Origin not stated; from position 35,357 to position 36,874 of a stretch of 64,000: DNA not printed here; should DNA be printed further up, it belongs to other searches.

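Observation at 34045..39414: Five-kb cargo island between the late-operon terminator and int: HxlR-like regulator, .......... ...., HFCD flavoprotein, XRE-TPR regulator and small ORFs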

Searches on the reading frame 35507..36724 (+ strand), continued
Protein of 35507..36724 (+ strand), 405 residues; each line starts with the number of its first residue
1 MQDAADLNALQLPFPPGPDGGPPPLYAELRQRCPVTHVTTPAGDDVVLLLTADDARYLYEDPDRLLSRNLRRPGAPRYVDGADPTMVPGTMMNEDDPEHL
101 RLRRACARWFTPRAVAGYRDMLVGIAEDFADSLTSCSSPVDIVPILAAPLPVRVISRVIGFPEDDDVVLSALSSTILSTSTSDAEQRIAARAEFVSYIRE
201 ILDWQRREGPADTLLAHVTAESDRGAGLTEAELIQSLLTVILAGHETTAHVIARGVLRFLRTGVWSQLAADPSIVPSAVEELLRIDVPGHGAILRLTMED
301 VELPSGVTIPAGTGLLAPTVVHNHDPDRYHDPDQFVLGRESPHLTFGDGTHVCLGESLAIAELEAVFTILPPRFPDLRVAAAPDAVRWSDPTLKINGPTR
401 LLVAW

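Call 18: search_solved_structures(query=window:35507-36721:+, max_evalue=1e-20)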
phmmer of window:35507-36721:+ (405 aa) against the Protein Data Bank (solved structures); distinct sequences matched with E-value up to 1e-20: 274 (the best 60 are shown).
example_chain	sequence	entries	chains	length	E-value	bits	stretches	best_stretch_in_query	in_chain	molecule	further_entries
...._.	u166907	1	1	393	4.3e-76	259.8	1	14-405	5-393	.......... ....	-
9kpu_A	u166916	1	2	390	5.7e-76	259.4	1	14-405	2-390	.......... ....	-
9lwe_A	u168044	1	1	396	2.4e-60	208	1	12-391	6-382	P450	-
4z5p_A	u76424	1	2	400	5.9e-59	203.4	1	13-405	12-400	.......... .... hydroxylase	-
4mm0_A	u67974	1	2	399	3.7e-57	197.5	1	12-405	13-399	P450-like monooxygenase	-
4aw3_A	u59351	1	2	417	1.6e-53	185.5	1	26-405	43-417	P-450-LIKE PROTEIN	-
5uhu_A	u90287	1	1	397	2.3e-53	185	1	26-405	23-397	Mycinamicin IV hydroxylase/epoxidase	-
2y46_A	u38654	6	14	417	2.7e-53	184.8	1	26-405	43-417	P-450-LIKE PROTEIN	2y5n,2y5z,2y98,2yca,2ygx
3zsn_A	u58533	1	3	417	4.7e-53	183.9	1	26-405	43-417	P-450-LIKE PROTEIN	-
9ifd_A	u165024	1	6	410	7.4e-52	180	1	23-405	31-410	Cytochrome P-450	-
7q6r_A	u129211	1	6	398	7.4e-52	180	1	23-405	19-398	Cytochrome P-450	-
8qyi_A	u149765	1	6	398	1e-51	179.6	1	23-405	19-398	Cytochrome P-450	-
4xe3_A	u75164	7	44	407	1.1e-51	179.4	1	23-405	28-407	Cytochrome P-450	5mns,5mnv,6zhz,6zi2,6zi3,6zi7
8qrd_A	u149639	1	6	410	1.2e-51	179.4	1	23-405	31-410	Cytochrome P-450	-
21gu_B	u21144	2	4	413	1.2e-51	179.3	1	23-405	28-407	Cytochrome P-450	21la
6gk5_A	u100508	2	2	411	1.8e-50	175.4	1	8-400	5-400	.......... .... CYP267B1 protein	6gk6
4wpz_A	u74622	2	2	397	7.6e-50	173.4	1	12-401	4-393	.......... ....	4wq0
8jnc_A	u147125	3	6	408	1.3e-49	172.7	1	14-405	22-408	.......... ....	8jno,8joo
8gue_A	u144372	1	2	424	1.3e-49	172.6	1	20-405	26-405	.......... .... monooxygenase PikC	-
8jua_A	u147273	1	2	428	1.5e-49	172.4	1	14-405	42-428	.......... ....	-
7xbm_A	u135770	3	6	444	1.5e-49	172.4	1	20-405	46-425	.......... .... monooxygenase PikC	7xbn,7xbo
2bvj_A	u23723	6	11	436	2.7e-49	171.6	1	20-405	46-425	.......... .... MONOOXYGENASE | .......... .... HYDROXYLASE PIKC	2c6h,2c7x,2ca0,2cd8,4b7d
2z36_A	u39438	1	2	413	4.6e-49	170.8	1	4-391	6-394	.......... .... type compactin 3'',4''-hydroxylase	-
2whw_A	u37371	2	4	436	9.7e-49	169.7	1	20-405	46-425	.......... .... MONOOXYGENASE | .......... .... HYDROXYLASE PIKC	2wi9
2vz7_A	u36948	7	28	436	9.7e-49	169.7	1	20-405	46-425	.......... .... MONOOXYGENASE | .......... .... HYDROXYLASE PIKC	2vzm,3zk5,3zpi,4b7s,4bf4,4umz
8fz8_A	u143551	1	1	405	1.4e-48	169.2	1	21-401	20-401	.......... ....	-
6m4s_A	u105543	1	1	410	2.5e-48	168.4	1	90-386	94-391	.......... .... hydroxylase sb21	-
8jnp_A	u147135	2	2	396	3.2e-48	168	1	12-405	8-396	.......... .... CftA | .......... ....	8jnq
8w6z_A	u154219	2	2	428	9.5e-48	166.5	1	21-387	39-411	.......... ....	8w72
3tyw_A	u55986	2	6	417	3.1e-46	161.5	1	13-389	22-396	Putative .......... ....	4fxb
7wex_A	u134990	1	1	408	3.4e-46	161.4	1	21-394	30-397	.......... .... hydroxylase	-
8yhn_A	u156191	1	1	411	2.9e-45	158.3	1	13-384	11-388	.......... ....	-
6l39_A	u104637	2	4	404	2.2e-44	155.4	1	24-384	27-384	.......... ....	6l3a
5y1i_A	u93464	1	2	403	2.4e-44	155.3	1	21-391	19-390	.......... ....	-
5cje_A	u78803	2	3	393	5.3e-44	154.1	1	21-405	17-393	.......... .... hydroxylase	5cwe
4z5q_A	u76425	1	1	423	5.3e-43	150.9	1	25-389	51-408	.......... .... hydroxylase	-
1egy_A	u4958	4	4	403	6.2e-43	150.6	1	25-391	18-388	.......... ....ERYF | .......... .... 107A1 | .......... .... ERYF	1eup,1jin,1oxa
8z9s_A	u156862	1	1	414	6.6e-43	150.5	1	89-405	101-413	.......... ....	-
4yzr_A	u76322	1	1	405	1.6e-42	149.3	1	83-390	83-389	Polyketide biosynthesis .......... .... PksS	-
1xqd_A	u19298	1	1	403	2.5e-42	148.6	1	11-385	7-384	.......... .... 55A1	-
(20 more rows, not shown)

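Call 21: find_encoding_contigs(protein=P0004, flank=10000, max_places=2)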
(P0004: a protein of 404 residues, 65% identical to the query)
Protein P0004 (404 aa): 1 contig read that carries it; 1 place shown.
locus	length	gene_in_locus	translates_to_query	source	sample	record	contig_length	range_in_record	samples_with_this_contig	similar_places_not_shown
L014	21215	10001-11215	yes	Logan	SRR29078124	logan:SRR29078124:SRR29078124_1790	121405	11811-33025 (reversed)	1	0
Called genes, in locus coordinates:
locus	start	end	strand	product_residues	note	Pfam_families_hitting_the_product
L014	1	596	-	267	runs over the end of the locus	PF00929:RNase_T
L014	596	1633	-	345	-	PF18897:Gp3-like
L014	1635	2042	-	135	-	PF01844:HNH, PF14279:HNH_5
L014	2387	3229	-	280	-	-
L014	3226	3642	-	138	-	-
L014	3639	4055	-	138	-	-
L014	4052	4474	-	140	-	-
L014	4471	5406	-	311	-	-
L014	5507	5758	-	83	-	PF12728:HTH_17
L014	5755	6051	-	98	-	-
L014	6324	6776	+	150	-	-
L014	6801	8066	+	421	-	PF00589:Phage_integrase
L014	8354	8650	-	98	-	-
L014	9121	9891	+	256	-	PF14947:HTH_45 (faint), PF01638:HxlR (faint)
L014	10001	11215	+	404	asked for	PF00067:p450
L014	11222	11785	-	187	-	PF02441:Flavoprotein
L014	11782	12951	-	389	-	PF13560:HTH_31 (weak)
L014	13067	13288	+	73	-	-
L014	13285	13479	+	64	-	-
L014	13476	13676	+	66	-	-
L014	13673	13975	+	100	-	-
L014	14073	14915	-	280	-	PF01391:Collagen (faint)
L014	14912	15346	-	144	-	-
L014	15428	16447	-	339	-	PF01183:Glyco_hydro_25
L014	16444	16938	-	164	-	-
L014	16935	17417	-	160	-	-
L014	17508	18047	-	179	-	-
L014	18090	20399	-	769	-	PF24681:Kelch_KLHDC2_KLHL20_DRC7 (weak)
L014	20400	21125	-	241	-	-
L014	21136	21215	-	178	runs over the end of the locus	-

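Call 22: find_encoding_contigs(protein=P0007, flank=10000, max_places=2)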
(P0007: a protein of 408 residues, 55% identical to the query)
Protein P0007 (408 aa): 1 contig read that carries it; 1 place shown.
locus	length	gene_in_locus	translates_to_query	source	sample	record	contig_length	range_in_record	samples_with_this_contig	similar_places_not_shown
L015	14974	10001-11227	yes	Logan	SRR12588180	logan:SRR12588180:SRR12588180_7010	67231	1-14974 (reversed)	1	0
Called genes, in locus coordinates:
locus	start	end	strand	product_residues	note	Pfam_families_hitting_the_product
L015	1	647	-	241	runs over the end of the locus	PF00929:RNase_T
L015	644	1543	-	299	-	-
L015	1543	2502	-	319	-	PF13479:AAA_24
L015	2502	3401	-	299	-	PF09588:YqaJ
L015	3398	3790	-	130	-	-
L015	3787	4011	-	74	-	-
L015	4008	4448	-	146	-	-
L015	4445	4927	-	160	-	-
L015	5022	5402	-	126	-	PF01541:GIY-YIG (weak)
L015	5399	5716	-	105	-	-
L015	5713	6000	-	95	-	-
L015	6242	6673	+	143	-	-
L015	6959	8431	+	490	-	PF00589:Phage_integrase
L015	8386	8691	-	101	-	-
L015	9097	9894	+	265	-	PF01638:HxlR (faint)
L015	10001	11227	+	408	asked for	PF00067:p450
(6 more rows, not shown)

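Call 23: find_encoding_contigs(protein=P0005, flank=10000, max_places=2)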
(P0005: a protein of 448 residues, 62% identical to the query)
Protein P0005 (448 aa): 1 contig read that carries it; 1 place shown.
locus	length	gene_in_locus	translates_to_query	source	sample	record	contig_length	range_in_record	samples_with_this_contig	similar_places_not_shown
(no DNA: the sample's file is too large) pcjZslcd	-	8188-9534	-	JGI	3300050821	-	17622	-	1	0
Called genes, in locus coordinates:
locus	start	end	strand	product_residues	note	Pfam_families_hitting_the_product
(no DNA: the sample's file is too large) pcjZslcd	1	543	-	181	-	?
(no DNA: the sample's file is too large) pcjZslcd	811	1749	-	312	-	PF09588:YqaJ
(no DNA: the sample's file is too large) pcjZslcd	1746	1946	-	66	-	-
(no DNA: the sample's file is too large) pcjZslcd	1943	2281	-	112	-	-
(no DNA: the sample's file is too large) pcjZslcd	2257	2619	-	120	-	-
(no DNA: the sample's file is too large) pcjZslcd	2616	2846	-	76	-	-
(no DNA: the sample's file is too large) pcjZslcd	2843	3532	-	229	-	-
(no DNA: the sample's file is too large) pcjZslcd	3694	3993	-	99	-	-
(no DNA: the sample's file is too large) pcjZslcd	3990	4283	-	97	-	-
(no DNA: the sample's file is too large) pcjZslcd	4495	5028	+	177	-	-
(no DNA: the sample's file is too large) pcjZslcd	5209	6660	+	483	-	PF00589:Phage_integrase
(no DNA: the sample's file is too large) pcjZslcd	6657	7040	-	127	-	-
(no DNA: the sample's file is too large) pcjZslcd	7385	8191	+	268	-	PF01638:HxlR (weak)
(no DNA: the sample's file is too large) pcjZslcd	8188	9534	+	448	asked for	PF00067:p450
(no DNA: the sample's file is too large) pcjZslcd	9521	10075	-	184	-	PF00583:Acetyltransf_1, PF13508:Acetyltransf_7 (weak), PF13673:Acetyltransf_10 (weak)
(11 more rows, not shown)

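Call 24: search_solved_structures(query=window:35507-36721:+, max_evalue=1e-58, show_alignments=2)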
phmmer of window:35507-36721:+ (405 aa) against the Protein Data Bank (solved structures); distinct sequences matched with E-value up to 1e-58: 4.
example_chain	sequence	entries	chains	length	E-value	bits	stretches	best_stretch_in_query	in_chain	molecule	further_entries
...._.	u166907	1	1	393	4.3e-76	259.8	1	14-405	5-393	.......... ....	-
9kpu_A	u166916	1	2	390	5.7e-76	259.4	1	14-405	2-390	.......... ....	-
9lwe_A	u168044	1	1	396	2.4e-60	208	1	12-391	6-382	P450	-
4z5p_A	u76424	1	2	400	5.9e-59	203.4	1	13-405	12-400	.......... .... hydroxylase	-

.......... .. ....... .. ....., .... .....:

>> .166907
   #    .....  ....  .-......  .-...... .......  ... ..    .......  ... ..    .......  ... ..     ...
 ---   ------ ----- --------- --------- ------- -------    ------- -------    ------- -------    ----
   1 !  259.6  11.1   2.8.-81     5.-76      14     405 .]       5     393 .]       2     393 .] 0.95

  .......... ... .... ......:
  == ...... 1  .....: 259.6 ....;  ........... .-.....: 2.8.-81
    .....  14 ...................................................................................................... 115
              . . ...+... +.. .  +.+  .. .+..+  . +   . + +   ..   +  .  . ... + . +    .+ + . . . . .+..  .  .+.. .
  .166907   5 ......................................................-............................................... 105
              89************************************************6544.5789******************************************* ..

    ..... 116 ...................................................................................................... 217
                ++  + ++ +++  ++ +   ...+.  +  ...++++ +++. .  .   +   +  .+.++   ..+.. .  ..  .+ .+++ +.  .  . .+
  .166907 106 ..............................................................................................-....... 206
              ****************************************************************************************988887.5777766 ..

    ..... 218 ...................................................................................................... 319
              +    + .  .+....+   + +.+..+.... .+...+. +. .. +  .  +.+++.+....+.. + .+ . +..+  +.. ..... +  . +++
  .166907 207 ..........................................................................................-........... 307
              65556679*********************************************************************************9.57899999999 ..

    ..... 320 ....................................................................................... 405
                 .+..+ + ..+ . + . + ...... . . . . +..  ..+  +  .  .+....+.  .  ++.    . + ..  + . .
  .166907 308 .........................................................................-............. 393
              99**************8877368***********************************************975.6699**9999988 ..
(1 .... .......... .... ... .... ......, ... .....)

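Call 30: search_protein_families(library=padloc, proteins=[window:35507-36724:+], max_evalue=0.01)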
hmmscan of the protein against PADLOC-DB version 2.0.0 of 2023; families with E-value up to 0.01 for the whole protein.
window:35507-36724:+ (405 aa): 0 families

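Call 31: search_protein_families(library=ncbifam, proteins=[window:35507-36724:+], max_evalue=0.01)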
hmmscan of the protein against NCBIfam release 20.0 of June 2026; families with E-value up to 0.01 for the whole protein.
window:35507-36724:+ (405 aa): 9 families
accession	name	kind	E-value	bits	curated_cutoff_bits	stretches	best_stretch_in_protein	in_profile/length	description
NF045816.1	PentlenlactSyn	equivalog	1.9e-49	168.5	700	1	23-393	16-385/396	pentalenolactone synthase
TIGR04458.1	CYP450_TxtE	equivalog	5e-36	124.2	500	1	22-383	13-384/403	4-nitrotryptophan synthase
NF041177.1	Cyp119_Thmprot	equivalog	4.2e-30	104.8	680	1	90-365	67-329/368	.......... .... Cyp119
TIGR04538.1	P450_cycloAA_1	subfamily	1.7e-23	83.2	500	1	81-403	59-392/395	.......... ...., cyclodipeptide synthase-associated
TIGR04515.1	P450_rel_GT_act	subfamily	2.1e-20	73.5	343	1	94-382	95-367/386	P450-derived glycosyltransferase activator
NF041802.1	P450_SolI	exception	8.6e-20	70.6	850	1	92-384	110-405/424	solanimycin biosynthesis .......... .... SolI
NF050147.1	aminopyruv_ApyO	equivalog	1.8e-13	50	525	1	181-371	177-390/444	RiPP biosynthesis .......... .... ApyO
NF045812.1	PentlenOxigase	equivalog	4.7e-08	32.3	800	1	265-398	293-430/444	pentalenene oxygenase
NF051859.1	AlbFlvMonOxTrpSyn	equivalog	8.8e-06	24.5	700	0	191-253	216-280/457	bifunctional albaflavenone monooxygenase/terpene synthase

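Call 32: find_related_loci(query=window:35507-36721:+, collection=viral_contigs, flank=10000)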
Query window:35507-36721:+ (405 aa) in viral_contigs; peptide patterns used: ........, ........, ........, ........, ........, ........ (x = any residue, [..] = any of these).
4 stretches matched a pattern, but none encodes a relative of the query by tblastn (E <= 1e-3).

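Call 56: find_encoding_contigs(protein=P0010, flank=10000, max_places=2)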
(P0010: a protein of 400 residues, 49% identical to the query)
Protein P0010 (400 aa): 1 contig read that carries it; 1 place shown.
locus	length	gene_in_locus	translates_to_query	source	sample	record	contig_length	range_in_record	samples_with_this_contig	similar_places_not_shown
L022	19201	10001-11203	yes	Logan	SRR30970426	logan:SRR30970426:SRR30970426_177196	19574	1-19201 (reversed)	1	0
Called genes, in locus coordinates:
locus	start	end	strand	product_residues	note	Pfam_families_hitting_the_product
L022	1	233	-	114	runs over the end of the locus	-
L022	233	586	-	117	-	-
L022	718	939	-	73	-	-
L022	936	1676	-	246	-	PF00929:RNase_T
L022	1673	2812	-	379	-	PF18897:Gp3-like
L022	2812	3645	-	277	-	-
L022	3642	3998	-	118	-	-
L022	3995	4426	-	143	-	-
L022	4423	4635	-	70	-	-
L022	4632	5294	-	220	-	-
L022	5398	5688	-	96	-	-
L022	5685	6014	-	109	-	-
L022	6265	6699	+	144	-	-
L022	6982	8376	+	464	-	PF00589:Phage_integrase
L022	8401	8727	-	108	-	-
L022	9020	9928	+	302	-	-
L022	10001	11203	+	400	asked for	PF00067:p450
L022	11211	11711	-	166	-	PF02441:Flavoprotein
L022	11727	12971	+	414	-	PF13560:HTH_31, PF01381:HTH_3 (weak)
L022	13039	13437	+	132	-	-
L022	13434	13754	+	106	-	-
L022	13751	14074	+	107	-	-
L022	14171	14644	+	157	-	-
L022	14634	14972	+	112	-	-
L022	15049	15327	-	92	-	-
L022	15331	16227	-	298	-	PF08924:Rv2525c_GlyHyd-like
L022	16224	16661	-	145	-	-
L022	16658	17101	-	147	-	-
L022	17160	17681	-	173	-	-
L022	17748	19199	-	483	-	?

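Call 57: find_encoding_contigs(protein=P0011, flank=10000, max_places=2)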
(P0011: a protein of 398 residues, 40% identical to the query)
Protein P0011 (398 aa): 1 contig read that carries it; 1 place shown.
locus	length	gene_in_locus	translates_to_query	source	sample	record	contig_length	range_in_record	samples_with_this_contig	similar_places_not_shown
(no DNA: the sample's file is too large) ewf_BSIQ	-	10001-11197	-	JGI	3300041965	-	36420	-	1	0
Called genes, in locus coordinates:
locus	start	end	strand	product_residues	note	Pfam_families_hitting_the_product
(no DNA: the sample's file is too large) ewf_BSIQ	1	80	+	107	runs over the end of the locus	-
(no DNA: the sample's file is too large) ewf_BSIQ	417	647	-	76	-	-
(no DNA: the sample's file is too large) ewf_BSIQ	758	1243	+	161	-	-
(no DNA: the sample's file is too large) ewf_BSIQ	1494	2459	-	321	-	PF00149:Metallophos, PF12850:Metallophos_2 (weak)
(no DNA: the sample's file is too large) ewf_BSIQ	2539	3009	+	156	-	PF09424:YqeY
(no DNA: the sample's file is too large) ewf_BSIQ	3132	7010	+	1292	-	PF13472:Lipase_GDSL_2 (weak)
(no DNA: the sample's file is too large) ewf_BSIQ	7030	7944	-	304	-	PF00056:Ldh_1_N, PF02866:Ldh_1_C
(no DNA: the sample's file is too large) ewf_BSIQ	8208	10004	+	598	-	PF00486:Trans_reg_C, PF03704:BTAD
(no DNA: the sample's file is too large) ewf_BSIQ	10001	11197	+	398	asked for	PF00067:p450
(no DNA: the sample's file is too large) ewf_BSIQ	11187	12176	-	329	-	PF00291:PALP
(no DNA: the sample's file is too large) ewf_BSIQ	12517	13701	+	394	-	PF07690:MFS_1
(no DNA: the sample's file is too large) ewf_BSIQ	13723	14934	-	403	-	PF02720:DUF222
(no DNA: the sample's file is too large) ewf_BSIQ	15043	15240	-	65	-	-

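Call 81: search_protein_families(library=pfam, proteins=[L014:13285-13479:+], max_evalue=1)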
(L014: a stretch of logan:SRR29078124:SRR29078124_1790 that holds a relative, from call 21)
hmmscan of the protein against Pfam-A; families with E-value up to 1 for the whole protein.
L014:13285-13479:+ (64 aa): 0 families

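Call 85: find_related_loci(query=A4, collection=viral_contigs, flank=10000)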
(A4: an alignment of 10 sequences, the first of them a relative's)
Query A4 (405 aa) in viral_contigs; peptide patterns used: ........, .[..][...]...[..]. (x = any residue, [..] = any of these).
1 stretches matched a pattern, but none encodes a relative of the query by tblastn (E <= 1e-3).

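Call 87: find_related_loci(query=A4, collection=metagenome_contigs, flank=9000)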
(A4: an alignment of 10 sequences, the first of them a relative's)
Query A4 (405 aa) in metagenome_contigs; peptide patterns used: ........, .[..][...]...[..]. (x = any residue, [..] = any of these).
599 stretches matched a pattern (row limit reached: there are more); 450 encode a relative of the query (tblastn E <= 1e-3); the best 80 are kept; 80 distinct loci.
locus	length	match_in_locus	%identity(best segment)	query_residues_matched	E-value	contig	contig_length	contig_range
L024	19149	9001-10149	30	21-397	1e-49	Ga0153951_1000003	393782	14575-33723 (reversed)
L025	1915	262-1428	34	22-405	1e-42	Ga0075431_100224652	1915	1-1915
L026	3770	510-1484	33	71-389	1e-41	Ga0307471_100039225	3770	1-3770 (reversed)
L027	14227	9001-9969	35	88-405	4e-41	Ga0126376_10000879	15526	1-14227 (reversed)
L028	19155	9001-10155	31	22-405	2e-39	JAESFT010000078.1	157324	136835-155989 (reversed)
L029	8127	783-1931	31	25-401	2e-37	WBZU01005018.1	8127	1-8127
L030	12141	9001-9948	33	91-401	5e-37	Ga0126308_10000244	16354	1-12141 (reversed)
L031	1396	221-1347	32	26-401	3e-38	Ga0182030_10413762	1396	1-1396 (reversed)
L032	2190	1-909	35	103-405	1e-36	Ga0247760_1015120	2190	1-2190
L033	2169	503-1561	31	22-383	1e-35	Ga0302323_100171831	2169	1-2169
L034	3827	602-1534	33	95-405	2e-35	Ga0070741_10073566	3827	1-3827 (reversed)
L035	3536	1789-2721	32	95-405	2e-35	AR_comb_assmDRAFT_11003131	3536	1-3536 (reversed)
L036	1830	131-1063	31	95-405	4e-34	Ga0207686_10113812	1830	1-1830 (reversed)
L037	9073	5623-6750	30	18-377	7e-31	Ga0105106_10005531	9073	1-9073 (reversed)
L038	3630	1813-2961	30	22-405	2e-30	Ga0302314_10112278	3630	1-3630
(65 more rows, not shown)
